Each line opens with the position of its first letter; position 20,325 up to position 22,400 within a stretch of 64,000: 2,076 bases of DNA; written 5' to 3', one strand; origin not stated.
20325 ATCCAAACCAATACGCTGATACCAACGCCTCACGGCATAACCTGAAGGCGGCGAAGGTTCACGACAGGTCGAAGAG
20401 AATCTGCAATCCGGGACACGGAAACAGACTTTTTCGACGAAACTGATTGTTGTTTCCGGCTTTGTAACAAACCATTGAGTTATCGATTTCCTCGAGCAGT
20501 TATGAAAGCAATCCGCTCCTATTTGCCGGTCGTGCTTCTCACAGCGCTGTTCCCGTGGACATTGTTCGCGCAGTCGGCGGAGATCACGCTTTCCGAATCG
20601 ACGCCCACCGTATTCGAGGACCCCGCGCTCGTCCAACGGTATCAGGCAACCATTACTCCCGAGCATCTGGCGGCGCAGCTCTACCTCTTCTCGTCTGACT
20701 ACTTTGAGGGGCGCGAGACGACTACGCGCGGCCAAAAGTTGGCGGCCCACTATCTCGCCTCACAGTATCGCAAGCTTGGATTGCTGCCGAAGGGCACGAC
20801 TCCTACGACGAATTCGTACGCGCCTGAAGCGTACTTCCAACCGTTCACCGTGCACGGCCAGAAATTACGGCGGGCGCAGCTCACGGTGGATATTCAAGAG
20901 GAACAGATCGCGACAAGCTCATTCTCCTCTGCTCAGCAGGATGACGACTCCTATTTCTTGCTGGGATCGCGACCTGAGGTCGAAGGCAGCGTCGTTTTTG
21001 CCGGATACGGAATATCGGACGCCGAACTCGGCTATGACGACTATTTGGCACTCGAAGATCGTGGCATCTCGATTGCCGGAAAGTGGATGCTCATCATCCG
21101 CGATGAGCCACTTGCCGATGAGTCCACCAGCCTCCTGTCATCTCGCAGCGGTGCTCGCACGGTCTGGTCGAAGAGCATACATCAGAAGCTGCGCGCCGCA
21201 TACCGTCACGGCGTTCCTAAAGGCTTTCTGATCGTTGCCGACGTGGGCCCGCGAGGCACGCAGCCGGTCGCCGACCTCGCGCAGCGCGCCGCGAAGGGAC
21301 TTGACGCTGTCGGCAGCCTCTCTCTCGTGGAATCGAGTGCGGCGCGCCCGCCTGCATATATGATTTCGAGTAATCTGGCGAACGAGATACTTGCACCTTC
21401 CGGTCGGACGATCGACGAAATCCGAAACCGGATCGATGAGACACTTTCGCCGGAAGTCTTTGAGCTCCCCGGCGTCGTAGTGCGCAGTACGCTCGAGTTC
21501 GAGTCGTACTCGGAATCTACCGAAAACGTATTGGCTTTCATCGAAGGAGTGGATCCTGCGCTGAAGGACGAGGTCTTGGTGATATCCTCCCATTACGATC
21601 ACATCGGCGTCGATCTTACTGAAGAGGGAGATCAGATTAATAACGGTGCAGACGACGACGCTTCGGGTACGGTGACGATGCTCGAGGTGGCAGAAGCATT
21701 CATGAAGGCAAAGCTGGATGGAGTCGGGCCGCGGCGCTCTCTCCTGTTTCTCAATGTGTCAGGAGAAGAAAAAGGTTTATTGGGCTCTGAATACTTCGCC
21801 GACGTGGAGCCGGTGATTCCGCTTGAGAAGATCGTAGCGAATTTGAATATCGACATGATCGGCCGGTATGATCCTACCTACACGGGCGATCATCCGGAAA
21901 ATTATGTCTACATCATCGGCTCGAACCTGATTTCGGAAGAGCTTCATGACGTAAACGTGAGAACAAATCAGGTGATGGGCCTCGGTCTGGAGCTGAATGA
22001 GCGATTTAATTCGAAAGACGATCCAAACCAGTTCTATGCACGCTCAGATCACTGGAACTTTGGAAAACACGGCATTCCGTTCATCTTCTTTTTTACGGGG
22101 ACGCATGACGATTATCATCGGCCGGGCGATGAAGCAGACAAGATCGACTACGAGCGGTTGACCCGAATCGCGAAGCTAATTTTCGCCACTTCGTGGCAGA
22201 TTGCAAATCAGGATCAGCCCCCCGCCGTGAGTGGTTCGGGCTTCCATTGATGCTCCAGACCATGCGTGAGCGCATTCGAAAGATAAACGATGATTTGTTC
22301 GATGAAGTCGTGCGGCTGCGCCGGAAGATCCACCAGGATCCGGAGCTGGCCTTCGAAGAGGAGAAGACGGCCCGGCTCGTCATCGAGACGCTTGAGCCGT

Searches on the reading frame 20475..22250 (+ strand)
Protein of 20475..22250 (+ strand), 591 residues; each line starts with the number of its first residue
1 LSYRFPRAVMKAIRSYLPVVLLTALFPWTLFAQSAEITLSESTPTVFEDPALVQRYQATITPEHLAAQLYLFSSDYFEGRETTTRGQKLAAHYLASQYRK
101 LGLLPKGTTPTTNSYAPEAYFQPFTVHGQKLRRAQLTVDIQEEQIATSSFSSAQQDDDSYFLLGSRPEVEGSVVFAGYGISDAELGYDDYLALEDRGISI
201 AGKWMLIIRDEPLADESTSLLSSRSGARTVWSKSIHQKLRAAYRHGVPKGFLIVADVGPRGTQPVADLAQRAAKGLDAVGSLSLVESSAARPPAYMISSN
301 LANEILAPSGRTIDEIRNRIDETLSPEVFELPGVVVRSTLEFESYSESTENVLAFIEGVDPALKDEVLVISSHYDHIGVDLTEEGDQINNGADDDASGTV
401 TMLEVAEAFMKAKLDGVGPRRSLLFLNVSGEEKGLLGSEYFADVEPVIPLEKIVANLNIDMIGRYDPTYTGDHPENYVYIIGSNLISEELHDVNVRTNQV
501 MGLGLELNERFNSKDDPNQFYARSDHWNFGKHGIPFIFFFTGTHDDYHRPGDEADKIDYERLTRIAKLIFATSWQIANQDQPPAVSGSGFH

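Call 75: search_protein_families(library=pfam, proteins=[window:20475-22250:+], max_evalue=0.00001)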
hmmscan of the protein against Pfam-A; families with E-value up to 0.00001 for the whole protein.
window:20475-22250:+ (591 aa): 1 family
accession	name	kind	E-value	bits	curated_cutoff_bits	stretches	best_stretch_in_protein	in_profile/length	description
PF04389.22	Peptidase_M28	-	3e-39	135.2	21.3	1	351-571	1-191/193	Peptidase family M28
